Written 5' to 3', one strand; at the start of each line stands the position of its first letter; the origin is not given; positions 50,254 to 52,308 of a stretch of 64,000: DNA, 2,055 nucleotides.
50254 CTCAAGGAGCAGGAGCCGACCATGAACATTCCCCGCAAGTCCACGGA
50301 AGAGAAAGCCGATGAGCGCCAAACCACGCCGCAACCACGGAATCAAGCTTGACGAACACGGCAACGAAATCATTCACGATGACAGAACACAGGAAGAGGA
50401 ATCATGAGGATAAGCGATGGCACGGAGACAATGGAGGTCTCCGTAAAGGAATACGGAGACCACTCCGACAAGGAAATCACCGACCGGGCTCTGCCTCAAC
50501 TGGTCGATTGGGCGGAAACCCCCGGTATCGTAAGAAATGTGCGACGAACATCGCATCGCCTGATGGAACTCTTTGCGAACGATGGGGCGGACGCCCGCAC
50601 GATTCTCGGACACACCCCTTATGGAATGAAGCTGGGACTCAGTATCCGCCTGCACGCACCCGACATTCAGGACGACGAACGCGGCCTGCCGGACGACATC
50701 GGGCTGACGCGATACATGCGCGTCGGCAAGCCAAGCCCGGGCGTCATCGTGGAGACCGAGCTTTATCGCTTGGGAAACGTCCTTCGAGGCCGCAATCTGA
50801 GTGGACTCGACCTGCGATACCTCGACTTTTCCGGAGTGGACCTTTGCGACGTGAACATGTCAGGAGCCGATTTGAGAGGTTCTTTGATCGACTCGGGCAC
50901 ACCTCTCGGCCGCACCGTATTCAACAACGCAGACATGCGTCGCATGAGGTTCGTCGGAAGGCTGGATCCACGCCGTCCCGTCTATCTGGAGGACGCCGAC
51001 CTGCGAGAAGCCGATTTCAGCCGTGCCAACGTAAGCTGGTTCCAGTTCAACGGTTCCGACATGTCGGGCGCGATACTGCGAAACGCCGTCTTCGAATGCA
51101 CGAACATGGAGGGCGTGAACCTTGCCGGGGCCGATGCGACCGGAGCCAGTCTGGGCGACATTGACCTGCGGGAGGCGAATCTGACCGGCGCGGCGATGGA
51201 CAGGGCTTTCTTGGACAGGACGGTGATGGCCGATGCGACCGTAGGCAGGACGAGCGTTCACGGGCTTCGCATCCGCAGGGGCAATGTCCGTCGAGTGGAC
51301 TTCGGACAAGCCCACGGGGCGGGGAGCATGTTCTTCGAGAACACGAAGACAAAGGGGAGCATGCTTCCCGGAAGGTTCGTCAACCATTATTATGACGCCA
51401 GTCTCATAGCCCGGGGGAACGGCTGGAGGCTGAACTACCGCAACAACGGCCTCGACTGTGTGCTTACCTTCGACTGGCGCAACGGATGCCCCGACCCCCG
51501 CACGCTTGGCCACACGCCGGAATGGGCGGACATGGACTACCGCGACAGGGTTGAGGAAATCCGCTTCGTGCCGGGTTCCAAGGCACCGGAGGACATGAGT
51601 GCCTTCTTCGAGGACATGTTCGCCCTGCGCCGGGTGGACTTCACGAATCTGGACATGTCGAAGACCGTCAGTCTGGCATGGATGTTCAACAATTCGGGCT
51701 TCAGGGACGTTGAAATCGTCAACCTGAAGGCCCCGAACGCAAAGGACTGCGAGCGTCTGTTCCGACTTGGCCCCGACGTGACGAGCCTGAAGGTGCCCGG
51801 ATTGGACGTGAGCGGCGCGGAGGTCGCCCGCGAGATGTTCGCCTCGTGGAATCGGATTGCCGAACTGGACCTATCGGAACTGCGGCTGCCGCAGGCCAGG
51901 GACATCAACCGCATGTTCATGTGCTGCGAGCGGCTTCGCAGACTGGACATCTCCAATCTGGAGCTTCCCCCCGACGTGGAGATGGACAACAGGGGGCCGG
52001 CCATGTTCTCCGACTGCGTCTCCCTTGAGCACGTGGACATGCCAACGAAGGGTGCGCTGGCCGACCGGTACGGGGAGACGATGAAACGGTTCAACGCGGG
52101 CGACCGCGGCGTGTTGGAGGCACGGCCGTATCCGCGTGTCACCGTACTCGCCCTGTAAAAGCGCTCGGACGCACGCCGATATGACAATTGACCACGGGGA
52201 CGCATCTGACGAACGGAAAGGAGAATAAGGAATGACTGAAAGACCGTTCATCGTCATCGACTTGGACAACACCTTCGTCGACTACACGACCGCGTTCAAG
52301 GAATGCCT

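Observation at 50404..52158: Unusual fusion: pentapeptide-repeat domain plus BspA-type leucine-rich repeats in one 584-aa protein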

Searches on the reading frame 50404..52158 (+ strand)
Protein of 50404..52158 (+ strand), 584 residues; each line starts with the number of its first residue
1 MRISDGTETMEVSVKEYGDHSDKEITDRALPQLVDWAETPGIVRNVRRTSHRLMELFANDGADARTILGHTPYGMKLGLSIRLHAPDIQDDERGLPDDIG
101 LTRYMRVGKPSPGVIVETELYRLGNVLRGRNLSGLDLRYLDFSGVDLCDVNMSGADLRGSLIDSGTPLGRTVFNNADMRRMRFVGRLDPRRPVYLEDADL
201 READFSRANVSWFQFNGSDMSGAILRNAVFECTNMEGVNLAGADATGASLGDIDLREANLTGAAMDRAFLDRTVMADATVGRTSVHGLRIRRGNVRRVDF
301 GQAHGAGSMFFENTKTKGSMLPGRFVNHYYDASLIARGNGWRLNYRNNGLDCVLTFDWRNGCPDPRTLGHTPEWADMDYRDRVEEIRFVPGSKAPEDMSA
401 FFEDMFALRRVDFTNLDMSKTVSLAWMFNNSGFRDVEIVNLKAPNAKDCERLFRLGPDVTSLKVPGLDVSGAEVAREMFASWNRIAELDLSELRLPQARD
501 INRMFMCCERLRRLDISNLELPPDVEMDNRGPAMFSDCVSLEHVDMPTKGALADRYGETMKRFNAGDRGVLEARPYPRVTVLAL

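Call 3: search_protein_families(library=pfam, proteins=[window:50404-52158:+], max_evalue=1)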
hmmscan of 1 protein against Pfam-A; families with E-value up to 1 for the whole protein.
window:50404-52158:+ (584 aa): 4 families
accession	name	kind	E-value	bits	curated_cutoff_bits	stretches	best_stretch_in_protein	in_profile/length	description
PF00805.28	Pentapeptide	-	2.6e-23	81.7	20.2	4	131-160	7-36/40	Pentapeptide repeats (8 copies)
PF13599.13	Pentapeptide_4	-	3.6e-09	37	38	1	195-263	8-76/78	Pentapeptide repeat region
PF13576.12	Pentapeptide_3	-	1.2e-05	25.9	27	1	198-231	10-39/48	Pentapeptide repeats (9 copies)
PF03382.20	DUF285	-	0.001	19.2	25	1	397-511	2-113/120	Mycoplasma protein of unknown function, DUF285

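Call 4: search_protein_families(library=phrogs, proteins=[window:50404-52158:+], max_evalue=0.1)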
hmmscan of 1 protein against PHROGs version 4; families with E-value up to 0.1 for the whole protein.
window:50404-52158:+ (584 aa): 8 families
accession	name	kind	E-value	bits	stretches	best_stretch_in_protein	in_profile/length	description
phrog_923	-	unknown function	6.5e-15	54.9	2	195-314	794-909/990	-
phrog_7713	-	unknown function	1.8e-13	51.1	3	195-242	27-74/103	-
phrog_31265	-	unknown function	2.4e-13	51.6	1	191-280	62-151/264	-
phrog_15350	-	unknown function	8.5e-12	45.6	2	127-230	161-266/494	-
phrog_30240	-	unknown function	5.5e-11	42.9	1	140-300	98-265/438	-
phrog_12514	-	unknown function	5.8e-08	33.5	1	136-248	135-244/287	-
phrog_31567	-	unknown function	0.016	16.2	0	221-264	32-74/151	-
phrog_7653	-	unknown function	0.099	11.9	0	195-263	238-307/782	-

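Call 5: search_protein_families(library=ncbifam, proteins=[window:50404-52158:+], max_evalue=0.1)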
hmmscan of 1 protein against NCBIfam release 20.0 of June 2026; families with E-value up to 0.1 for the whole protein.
window:50404-52158:+ (584 aa): 17 families
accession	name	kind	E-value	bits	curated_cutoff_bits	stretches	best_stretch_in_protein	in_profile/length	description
NF052603.1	penta_Alr5209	equivalog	1.9e-16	60.2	125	2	193-274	18-99/113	Alr5209 family pentapeptide repeat protein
NF047416.1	penta_HetL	equivalog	1e-15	57.8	260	2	194-303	34-143/218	heterocyst differentiation pentapeptide repeat protein HetL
NF011743.0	PRK15196.1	equivalog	3e-14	52.7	354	2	200-339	154-293/350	type III secretion system effector PipB2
NF011744.0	PRK15197.1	equivalog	1e-12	47.9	274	2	192-289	158-250/291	SPI-2 type III secretion system effector PipB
NF038182.1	penta_rpt_SmQnr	exception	4.5e-10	39.7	460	1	131-267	71-199/215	SmQnr family pentapeptide repeat protein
NF033375.2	penta_rpt_QnrE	exception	3.3e-07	30.5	480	1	127-268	66-199/214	QnrE family quinolone resistance pentapeptide repeat protein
NF000420.1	penta_rpt_QnrB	exception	1.1e-06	28.8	460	1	127-267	66-198/214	QnrB family quinolone resistance pentapeptide repeat protein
NF033086.2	penta_rpt_Qnr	equivalog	1.1e-06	28.5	240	1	193-266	126-194/211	Qnr family pentapeptide repeat protein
NF000349.1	mfpA_AE000516.2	equivalog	1.5e-06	28.1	360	1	140-289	32-179/183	pentapeptide repeat protein MfpA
NF000071.4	penta_rpt_QnrA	exception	7.5e-06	25.9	450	1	195-264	134-198/218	QnrA family quinolone resistance pentapeptide repeat protein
NF000139.2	penta_rpt_QnrD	exception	2.1e-05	24.6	425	1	193-266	114-197/214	QnrD family quinolone resistance pentapeptide repeat protein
NF012151.0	penta_rpt_QnrAS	exception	5.4e-05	23.3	490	1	149-276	10-135/218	QnrAS family quinolone resistance pentapeptide repeat protein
NF000421.1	penta_rpt_QnrVC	exception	9.7e-05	22.4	460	1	198-276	36-115/218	QnrVC family quinolone resistance pentapeptide repeat protein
NF012152.0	penta_rpt_QnrC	exception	0.00011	22.3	500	1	140-302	11-166/221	QnrC family quinolone resistance pentapeptide repeat protein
NF000056.3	penta_rpt_QnrS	exception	0.0017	18.1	460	1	195-294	89-183/218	QnrS family quinolone resistance pentapeptide repeat protein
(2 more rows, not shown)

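Call 9: find_homologous_proteins(query=window:50404-52158:+)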
Query window:50404-52158:+ (584 aa): 408 proteins with E <= 0.001 among 8000 candidates; the best 120 are listed.
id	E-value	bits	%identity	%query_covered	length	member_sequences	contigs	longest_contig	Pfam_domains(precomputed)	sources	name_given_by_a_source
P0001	0.0e+0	1297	97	100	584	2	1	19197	PF03382.21,PF13576.13,PF13599.14,PF00805.29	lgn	-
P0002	0.0e+0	1270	96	100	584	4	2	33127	PF03382.21,PF13576.13,PF13599.14,PF00805.29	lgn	-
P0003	0.0e+0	1265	95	100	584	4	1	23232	PF03382.21,PF13576.13,PF13599.14,PF00805.29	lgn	-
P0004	0.0e+0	1262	96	100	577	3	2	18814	PF13576.13,PF13599.14,PF00805.29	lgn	-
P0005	0.0e+0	1252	95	100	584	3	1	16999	PF13576.13,PF13599.14,PF00805.29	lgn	-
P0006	0.0e+0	1247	94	100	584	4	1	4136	PF13599.14,PF00805.29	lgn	-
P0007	0.0e+0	1232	93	100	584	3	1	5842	PF13576.13,PF13599.14,PF00805.29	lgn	-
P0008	0.0e+0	1229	92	100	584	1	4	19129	PF13576.13,PF13599.14,PF00805.29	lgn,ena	-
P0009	0.0e+0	1225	92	100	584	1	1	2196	PF13576.13,PF13599.14,PF00805.29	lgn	-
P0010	0.0e+0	1225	92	100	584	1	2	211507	PF13576.13,PF13599.14,PF00805.29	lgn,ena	-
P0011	0.0e+0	1224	92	100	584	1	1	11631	PF13576.13,PF13599.14,PF00805.29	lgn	-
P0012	0.0e+0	1224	92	100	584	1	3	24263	PF13576.13,PF13599.14,PF00805.29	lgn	-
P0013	0.0e+0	1223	92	100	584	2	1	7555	PF13576.13,PF13599.14,PF00805.29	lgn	-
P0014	0.0e+0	1223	92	100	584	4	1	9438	PF13576.13,PF13599.14,PF00805.29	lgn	-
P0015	0.0e+0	1222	92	100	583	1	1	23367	PF13576.13,PF13599.14,PF00805.29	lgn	-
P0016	0.0e+0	1222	92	100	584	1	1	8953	PF13576.13,PF13599.14,PF00805.29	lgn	-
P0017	0.0e+0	1221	91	100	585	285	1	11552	PF13576.13,PF13599.14,PF00805.29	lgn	-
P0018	0.0e+0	1221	92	100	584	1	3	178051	PF13576.13,PF13599.14,PF00805.29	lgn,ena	-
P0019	0.0e+0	1221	92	100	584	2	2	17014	PF13576.13,PF13599.14,PF00805.29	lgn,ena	-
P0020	0.0e+0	1220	92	100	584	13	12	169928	PF13576.13,PF13599.14,PF00805.29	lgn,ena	-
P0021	0.0e+0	1220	92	100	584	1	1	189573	PF13576.13,PF13599.14,PF00805.29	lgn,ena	-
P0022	0.0e+0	1218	92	100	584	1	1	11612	PF13576.13,PF13599.14,PF00805.29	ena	-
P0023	0.0e+0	1218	92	100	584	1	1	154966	PF13576.13,PF13599.14,PF00805.29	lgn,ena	-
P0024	0.0e+0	1218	91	100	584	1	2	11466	PF13576.13,PF13599.14,PF00805.29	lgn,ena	-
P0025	0.0e+0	1217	92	100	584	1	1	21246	PF13576.13,PF13599.14,PF00805.29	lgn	-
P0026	0.0e+0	1213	91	100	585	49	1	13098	PF03382.21,PF13599.14,PF00805.29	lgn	-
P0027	0.0e+0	1212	91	100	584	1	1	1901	PF13576.13,PF13599.14,PF00805.29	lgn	-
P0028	0.0e+0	1211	91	100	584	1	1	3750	PF13576.13,PF13599.14,PF00805.29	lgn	-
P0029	0.0e+0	1207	91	100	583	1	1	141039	PF13576.13,PF13599.14,PF00805.29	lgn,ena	-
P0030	0.0e+0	1206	91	100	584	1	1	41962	PF13576.13,PF13599.14,PF00805.29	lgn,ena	-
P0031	0.0e+0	1205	91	100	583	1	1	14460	PF13576.13,PF13599.14,PF00805.29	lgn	-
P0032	0.0e+0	1204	90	100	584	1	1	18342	PF13576.13,PF13599.14,PF00805.29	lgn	-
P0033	0.0e+0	1204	91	100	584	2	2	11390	PF13599.14,PF00805.29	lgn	-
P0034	0.0e+0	1202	91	100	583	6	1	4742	PF13576.13,PF13599.14,PF00805.29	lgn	-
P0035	0.0e+0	1199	90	100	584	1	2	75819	PF13576.13,PF13599.14,PF00805.29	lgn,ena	-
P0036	0.0e+0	1199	90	100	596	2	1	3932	PF13576.13,PF13599.14,PF00805.29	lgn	-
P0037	0.0e+0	1196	90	100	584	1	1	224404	PF03382.21,PF13576.13,PF13599.14,PF00805.29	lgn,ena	-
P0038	0.0e+0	1195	91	100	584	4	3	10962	PF13576.13,PF13599.14,PF00805.29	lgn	-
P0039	0.0e+0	1195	89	100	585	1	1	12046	PF13576.13,PF13599.14,PF00805.29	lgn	-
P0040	0.0e+0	1194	90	100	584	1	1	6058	PF03382.21,PF13576.13,PF13599.14,PF00805.29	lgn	-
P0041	0.0e+0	1193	90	100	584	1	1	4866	PF13576.13,PF13599.14,PF00805.29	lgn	-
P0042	0.0e+0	1192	90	100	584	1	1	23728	PF03382.21,PF13576.13,PF13599.14,PF00805.29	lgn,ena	-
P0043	0.0e+0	1189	89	100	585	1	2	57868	PF13599.14,PF00805.29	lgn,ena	-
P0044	0.0e+0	1189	90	100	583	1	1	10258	PF13576.13,PF13599.14,PF00805.29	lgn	-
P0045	0.0e+0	1188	89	100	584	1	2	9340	PF13576.13,PF13599.14,PF00805.29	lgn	-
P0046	0.0e+0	1187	89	100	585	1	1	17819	PF13599.14,PF00805.29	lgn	-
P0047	0.0e+0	1187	90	100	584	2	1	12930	PF03382.21,PF13576.13,PF13599.14,PF00805.29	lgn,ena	-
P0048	0.0e+0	1187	89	100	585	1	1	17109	PF13599.14,PF00805.29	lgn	-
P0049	0.0e+0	1187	89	100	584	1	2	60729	PF13576.13,PF13599.14,PF00805.29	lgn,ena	-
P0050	0.0e+0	1187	89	100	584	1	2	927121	PF13576.13,PF13599.14,PF00805.29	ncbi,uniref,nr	ncbi:pentapeptide repeat-containing protein [Bifidobacterium pseudocatenulatum]|uniref:pentapeptide 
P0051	0.0e+0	1186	90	100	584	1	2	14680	PF13576.13,PF13599.14,PF00805.29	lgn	-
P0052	0.0e+0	1186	91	98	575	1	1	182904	PF03382.21,PF13576.13,PF13599.14,PF00805.29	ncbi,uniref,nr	ncbi:pentapeptide repeat-containing protein [Bifidobacterium catenulatum]|uniref:Pentapeptide repeat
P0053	0.0e+0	1186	90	100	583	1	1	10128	PF13576.13,PF13599.14,PF00805.29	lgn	-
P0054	0.0e+0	1185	89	100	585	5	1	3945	PF03382.21,PF13599.14,PF00805.29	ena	-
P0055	0.0e+0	1185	90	100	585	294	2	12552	PF13599.14,PF00805.29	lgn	-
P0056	0.0e+0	1185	89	100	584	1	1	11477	PF13576.13,PF13599.14,PF00805.29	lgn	-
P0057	0.0e+0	1184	89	100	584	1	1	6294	PF13576.13,PF13599.14,PF00805.29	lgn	-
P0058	0.0e+0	1184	89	100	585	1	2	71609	PF13599.14,PF00805.29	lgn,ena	-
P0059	0.0e+0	1184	89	100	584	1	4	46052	PF13576.13,PF13599.14,PF00805.29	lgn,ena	-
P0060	0.0e+0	1181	89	100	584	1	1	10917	PF13576.13,PF13599.14,PF00805.29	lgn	-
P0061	0.0e+0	1178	88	100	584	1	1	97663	PF13599.14,PF00805.29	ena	-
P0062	0.0e+0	1177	88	100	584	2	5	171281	PF03382.21,PF13576.13,PF13599.14,PF00805.29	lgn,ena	-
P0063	0.0e+0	1177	89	100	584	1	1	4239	PF03382.21,PF13576.13,PF13599.14,PF00805.29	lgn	-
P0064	0.0e+0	1174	90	100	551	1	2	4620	PF13599.14,PF00805.29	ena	-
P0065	0.0e+0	1173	88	100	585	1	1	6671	PF13576.13,PF13599.14,PF00805.29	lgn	-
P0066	0.0e+0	1170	88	100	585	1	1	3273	PF13576.13,PF13599.14,PF00805.29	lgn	-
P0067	0.0e+0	1167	88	100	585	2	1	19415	PF13576.13,PF13599.14,PF00805.29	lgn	-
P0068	0.0e+0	1165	87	100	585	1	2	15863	PF13576.13,PF13599.14,PF00805.29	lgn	-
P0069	0.0e+0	1165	87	100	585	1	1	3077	PF13576.13,PF13599.14,PF00805.29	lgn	-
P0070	0.0e+0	1164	88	100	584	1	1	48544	PF03382.21,PF13576.13,PF13599.14,PF00805.29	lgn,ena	-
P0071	0.0e+0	1163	87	100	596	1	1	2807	PF13576.13,PF13599.14,PF00805.29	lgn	-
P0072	0.0e+0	1161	87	100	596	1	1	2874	PF13576.13,PF13599.14,PF00805.29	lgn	-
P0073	0.0e+0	1160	88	100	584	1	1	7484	PF03382.21,PF13576.13,PF13599.14,PF00805.29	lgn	-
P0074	0.0e+0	1160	87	100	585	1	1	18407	PF13576.13,PF13599.14,PF00805.29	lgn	-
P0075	0.0e+0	1159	87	100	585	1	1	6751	PF13576.13,PF13599.14,PF00805.29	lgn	-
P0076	0.0e+0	1158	87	100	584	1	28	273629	PF03382.21,PF13576.13,PF13599.14,PF00805.29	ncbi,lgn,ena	-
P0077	0.0e+0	1158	87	100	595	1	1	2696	PF03382.21,PF13576.13,PF13599.14,PF00805.29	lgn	-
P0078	0.0e+0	1158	87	100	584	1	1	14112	PF03382.21,PF13576.13,PF13599.14,PF00805.29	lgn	-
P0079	0.0e+0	1158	87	100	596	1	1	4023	PF13576.13,PF13599.14,PF00805.29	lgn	-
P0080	0.0e+0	1158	87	100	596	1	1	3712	PF13576.13,PF13599.14,PF00805.29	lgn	-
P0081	0.0e+0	1157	88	100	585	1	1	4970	PF13576.13,PF13599.14,PF00805.29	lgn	-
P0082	0.0e+0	1157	87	100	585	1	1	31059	PF13576.13,PF13599.14,PF00805.29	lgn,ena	-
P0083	0.0e+0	1157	87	100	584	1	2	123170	PF03382.21,PF13576.13,PF13599.14,PF00805.29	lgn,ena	-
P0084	0.0e+0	1156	87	100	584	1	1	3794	PF03382.21,PF13576.13,PF13599.14,PF00805.29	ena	-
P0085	0.0e+0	1156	87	100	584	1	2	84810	PF03382.21,PF13576.13,PF13599.14,PF00805.29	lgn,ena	-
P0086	0.0e+0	1156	87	100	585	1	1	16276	PF13576.13,PF13599.14,PF00805.29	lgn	-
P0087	0.0e+0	1156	87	100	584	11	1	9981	PF03382.21,PF13576.13,PF13599.14,PF00805.29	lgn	-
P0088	0.0e+0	1156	87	100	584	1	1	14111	PF03382.21,PF13576.13,PF13599.14,PF00805.29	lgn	-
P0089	0.0e+0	1155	87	100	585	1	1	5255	PF13576.13,PF13599.14,PF00805.29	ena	-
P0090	0.0e+0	1155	87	100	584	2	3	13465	PF03382.21,PF13576.13,PF13599.14,PF00805.29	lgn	-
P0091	0.0e+0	1155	87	100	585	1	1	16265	PF13576.13,PF13599.14,PF00805.29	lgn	-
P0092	0.0e+0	1155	87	100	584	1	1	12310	PF03382.21,PF13576.13,PF13599.14,PF00805.29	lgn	-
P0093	0.0e+0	1155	87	100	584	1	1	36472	PF03382.21,PF13576.13,PF13599.14,PF00805.29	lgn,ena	-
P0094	0.0e+0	1155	87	100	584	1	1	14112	PF03382.21,PF13576.13,PF13599.14,PF00805.29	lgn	-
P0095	0.0e+0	1155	87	100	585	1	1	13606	PF13576.13,PF13599.14,PF00805.29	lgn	-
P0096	0.0e+0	1155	87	100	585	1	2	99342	PF13576.13,PF13599.14,PF00805.29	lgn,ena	-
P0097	0.0e+0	1154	87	100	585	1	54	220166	PF13576.13,PF13599.14,PF00805.29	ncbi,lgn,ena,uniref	ncbi:pentapeptide repeat-containing protein [Bifidobacterium adolescentis]|uniref:pentapeptide repea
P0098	0.0e+0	1154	87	100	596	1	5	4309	PF13576.13,PF13599.14,PF00805.29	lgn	-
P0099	0.0e+0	1154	87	100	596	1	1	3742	PF13576.13,PF13599.14,PF00805.29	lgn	-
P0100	0.0e+0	1154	87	100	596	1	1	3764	PF13576.13,PF13599.14,PF00805.29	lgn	-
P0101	0.0e+0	1154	87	100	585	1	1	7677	PF13576.13,PF13599.14,PF00805.29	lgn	-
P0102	0.0e+0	1153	87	100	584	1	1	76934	PF03382.21,PF13576.13,PF13599.14,PF00805.29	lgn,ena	-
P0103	0.0e+0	1153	87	100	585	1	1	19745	PF13576.13,PF13599.14,PF00805.29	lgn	-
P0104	0.0e+0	1153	87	100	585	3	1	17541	PF13576.13,PF13599.14,PF00805.29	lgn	-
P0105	0.0e+0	1153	87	100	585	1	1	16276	PF13576.13,PF13599.14,PF00805.29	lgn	-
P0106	0.0e+0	1153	87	100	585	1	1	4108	PF13576.13,PF13599.14,PF00805.29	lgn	-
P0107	0.0e+0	1152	87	100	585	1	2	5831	PF13576.13,PF13599.14,PF00805.29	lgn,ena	-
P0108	0.0e+0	1152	87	100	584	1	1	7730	PF13576.13,PF13599.14,PF00805.29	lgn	-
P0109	0.0e+0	1152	87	100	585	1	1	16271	PF13576.13,PF13599.14,PF00805.29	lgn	-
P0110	0.0e+0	1152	86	100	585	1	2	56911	PF13576.13,PF13599.14,PF00805.29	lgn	-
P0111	0.0e+0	1152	86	100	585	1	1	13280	PF13576.13,PF13599.14,PF00805.29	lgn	-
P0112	0.0e+0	1152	87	100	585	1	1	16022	PF13576.13,PF13599.14,PF00805.29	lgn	-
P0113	0.0e+0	1152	86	100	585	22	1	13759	PF13576.13,PF13599.14,PF00805.29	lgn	-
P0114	0.0e+0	1151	87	100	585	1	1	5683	PF13576.13,PF13599.14,PF00805.29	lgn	-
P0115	0.0e+0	1151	86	100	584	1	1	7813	PF03382.21,PF13576.13,PF13599.14,PF00805.29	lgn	-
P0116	0.0e+0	1151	87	100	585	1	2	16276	PF13576.13,PF13599.14,PF00805.29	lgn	-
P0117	0.0e+0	1151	87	100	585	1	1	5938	PF13576.13,PF13599.14,PF00805.29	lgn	-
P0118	0.0e+0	1151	87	100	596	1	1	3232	PF13576.13,PF13599.14,PF00805.29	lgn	-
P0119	0.0e+0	1151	87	100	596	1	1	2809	PF13576.13,PF13599.14,PF00805.29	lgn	-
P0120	0.0e+0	1151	87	100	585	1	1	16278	PF13576.13,PF13599.14,PF00805.29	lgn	-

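Call 11: find_encoding_contigs(protein=window:50404-52158:+, flank=10000, max_places=4)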
Protein window:50404-52158:+ (584 aa): 7 contigs read that carry it; 2 places shown.
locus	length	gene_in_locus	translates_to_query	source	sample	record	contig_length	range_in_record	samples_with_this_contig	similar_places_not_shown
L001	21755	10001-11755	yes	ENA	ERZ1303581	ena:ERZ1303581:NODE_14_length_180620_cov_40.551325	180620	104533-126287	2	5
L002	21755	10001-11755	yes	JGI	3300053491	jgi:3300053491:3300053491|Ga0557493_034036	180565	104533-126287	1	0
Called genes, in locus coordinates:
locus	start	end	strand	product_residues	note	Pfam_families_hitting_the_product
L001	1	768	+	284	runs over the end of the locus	PF08401:ArdcN, PF06114:Peptidase_M78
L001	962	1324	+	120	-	-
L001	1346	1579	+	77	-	-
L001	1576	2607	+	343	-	-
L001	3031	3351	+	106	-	PF15970:HicB-like_2 (weak), PF15919:HicB_lk_antitox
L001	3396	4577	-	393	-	PF01385:OrfB_IS605, PF07282:Cas12f1-like_TNB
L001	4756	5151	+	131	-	-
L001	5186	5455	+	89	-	-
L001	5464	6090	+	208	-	PF00929:RNase_T, PF16473:Rv2179c-like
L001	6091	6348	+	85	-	-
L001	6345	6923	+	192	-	-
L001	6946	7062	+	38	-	-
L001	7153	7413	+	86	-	-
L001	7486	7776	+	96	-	-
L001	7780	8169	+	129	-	-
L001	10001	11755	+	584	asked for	PF00805:Pentapeptide (weak), PF13599:Pentapeptide_4 (faint), PF13576:Pentapeptide_3 (faint), PF00805:Pentapeptide (weak)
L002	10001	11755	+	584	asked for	PF00805:Pentapeptide (weak), PF13599:Pentapeptide_4 (faint), PF13576:Pentapeptide_3 (faint), PF00805:Pentapeptide (weak)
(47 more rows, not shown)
